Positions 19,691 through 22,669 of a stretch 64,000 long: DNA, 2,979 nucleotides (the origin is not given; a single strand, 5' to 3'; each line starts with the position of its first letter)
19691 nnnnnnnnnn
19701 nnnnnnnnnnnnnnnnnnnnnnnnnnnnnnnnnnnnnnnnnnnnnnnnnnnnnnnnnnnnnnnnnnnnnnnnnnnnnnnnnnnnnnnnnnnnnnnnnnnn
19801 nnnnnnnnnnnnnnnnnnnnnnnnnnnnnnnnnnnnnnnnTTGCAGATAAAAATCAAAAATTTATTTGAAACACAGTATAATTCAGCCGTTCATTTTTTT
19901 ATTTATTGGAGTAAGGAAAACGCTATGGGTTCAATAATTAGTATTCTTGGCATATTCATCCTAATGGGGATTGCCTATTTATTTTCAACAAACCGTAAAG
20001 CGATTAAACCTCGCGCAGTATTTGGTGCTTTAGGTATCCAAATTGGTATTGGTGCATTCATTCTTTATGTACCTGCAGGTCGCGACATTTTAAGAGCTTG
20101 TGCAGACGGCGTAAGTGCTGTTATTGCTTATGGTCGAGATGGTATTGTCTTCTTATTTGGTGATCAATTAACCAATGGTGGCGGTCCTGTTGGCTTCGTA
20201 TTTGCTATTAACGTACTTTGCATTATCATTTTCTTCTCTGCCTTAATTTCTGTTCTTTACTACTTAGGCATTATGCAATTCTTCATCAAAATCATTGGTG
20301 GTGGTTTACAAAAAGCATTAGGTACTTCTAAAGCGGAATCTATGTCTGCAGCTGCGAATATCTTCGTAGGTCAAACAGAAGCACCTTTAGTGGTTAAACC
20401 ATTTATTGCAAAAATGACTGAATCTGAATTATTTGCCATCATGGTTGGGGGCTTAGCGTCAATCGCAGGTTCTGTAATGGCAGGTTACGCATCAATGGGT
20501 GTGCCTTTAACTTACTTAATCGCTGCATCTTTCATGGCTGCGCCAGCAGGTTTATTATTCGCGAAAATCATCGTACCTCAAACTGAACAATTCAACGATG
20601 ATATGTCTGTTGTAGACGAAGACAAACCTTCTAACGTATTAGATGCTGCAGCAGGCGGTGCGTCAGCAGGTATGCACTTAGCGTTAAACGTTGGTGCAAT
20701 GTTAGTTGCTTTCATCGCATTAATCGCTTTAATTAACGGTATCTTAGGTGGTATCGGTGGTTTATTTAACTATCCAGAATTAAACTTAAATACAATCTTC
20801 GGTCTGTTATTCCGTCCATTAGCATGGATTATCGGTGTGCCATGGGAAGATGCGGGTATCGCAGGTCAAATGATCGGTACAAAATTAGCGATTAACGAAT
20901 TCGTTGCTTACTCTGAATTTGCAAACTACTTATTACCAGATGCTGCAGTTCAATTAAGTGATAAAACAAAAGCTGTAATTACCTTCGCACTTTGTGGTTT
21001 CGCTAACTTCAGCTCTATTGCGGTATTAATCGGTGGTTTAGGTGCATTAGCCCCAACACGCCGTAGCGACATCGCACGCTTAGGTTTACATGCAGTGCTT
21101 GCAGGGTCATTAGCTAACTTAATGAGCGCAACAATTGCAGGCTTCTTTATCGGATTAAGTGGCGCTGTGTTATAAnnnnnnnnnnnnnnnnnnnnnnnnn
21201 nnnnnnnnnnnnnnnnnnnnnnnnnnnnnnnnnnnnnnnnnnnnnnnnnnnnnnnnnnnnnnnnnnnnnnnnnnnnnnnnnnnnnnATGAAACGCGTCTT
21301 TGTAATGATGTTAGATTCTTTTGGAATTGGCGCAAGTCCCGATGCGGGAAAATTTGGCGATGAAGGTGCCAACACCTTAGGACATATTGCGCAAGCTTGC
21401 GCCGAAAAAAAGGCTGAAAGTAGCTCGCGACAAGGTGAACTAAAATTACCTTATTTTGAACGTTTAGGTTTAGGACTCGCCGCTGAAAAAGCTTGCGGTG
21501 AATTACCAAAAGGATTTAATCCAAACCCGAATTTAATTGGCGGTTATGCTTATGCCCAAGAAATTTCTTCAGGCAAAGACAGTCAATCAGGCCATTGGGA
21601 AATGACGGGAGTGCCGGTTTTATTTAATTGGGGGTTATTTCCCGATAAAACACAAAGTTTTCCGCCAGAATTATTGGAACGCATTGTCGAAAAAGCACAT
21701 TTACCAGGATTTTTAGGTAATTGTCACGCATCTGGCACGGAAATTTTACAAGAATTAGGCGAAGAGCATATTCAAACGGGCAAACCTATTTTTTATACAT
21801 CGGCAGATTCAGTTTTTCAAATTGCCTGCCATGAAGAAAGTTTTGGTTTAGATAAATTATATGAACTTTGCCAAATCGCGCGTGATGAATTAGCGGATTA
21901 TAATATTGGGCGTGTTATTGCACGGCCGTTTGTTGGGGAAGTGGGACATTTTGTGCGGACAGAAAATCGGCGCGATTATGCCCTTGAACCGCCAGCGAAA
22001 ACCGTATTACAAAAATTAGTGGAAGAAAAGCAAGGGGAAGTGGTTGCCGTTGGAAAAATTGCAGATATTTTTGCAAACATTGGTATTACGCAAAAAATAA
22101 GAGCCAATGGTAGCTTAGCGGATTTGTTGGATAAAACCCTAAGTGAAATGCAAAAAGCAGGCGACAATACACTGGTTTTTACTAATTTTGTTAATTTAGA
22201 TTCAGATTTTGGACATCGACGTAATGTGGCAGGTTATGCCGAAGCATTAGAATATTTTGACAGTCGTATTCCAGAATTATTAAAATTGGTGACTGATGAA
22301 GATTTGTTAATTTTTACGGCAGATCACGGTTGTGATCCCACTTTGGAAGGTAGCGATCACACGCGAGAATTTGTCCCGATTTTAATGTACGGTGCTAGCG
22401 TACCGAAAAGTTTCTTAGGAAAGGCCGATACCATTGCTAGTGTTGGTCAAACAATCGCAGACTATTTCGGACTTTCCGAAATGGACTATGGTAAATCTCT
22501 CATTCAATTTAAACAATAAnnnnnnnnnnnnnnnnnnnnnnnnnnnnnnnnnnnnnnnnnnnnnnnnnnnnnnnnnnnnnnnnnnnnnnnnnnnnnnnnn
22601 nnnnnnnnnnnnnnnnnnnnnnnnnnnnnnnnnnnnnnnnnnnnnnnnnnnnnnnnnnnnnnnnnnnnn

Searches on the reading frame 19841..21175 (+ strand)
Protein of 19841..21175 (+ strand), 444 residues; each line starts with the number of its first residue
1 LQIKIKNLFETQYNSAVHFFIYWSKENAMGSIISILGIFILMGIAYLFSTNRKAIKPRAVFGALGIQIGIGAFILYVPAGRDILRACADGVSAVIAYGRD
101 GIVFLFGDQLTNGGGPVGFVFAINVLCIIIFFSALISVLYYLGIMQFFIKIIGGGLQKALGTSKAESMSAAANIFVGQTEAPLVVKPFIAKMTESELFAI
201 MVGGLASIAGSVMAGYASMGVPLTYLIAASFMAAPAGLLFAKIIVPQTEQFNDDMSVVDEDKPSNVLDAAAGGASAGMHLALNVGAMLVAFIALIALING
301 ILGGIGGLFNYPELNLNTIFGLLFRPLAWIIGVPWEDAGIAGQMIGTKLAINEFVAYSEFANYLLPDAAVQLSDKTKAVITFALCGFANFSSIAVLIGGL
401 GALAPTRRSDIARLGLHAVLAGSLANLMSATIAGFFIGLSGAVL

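Call 83: search_protein_families(library=ncbifam, proteins=[window:19841-21175:+], max_evalue=0.00001)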
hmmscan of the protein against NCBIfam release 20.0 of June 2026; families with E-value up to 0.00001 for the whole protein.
window:19841-21175:+ (444 aa): 1 family
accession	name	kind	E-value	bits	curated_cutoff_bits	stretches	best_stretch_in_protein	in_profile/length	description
TIGR00804.1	nupC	subfamily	1.9e-151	504.7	442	1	33-436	2-401/401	NupC/NupG family nucleoside CNT transporter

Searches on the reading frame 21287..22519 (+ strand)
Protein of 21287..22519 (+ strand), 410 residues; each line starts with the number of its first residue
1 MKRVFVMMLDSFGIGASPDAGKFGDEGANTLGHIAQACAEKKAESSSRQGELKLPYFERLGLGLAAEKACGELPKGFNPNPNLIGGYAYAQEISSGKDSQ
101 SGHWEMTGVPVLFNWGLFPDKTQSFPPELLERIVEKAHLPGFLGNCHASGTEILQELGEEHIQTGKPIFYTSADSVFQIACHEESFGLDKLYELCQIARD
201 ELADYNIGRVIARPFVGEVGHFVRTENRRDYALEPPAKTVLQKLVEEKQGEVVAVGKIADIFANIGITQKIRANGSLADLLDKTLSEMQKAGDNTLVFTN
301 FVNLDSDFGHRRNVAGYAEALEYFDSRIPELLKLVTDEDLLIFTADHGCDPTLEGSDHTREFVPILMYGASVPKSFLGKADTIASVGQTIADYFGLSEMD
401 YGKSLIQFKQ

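Call 83: search_protein_families(library=ncbifam, proteins=[window:21287-22519:+], max_evalue=0.00001)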
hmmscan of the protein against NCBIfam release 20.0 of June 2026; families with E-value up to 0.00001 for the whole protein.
window:21287-22519:+ (410 aa): 5 families
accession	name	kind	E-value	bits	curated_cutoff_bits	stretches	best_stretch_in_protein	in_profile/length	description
NF003766.0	PRK05362.1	equivalog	5.2e-168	558.9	256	1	1-407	3-393/396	phosphopentomutase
TIGR01696.1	deoB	equivalog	2.2e-161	537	341.2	1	3-404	1-381/381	phosphopentomutase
NF009049.0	PRK12383.1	equivalog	1.1e-46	159.6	254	2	240-407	235-399/408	phosphopentomutase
NF003104.0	PRK04024.1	equivalog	2e-07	30.1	489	1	274-372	273-370/412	2,3-bisphosphoglycerate-independent phosphoglycerate mutase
TIGR00306.2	apgM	subfamily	2.1e-06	27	320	1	291-372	287-371/403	2,3-bisphosphoglycerate-independent phosphoglycerate mutase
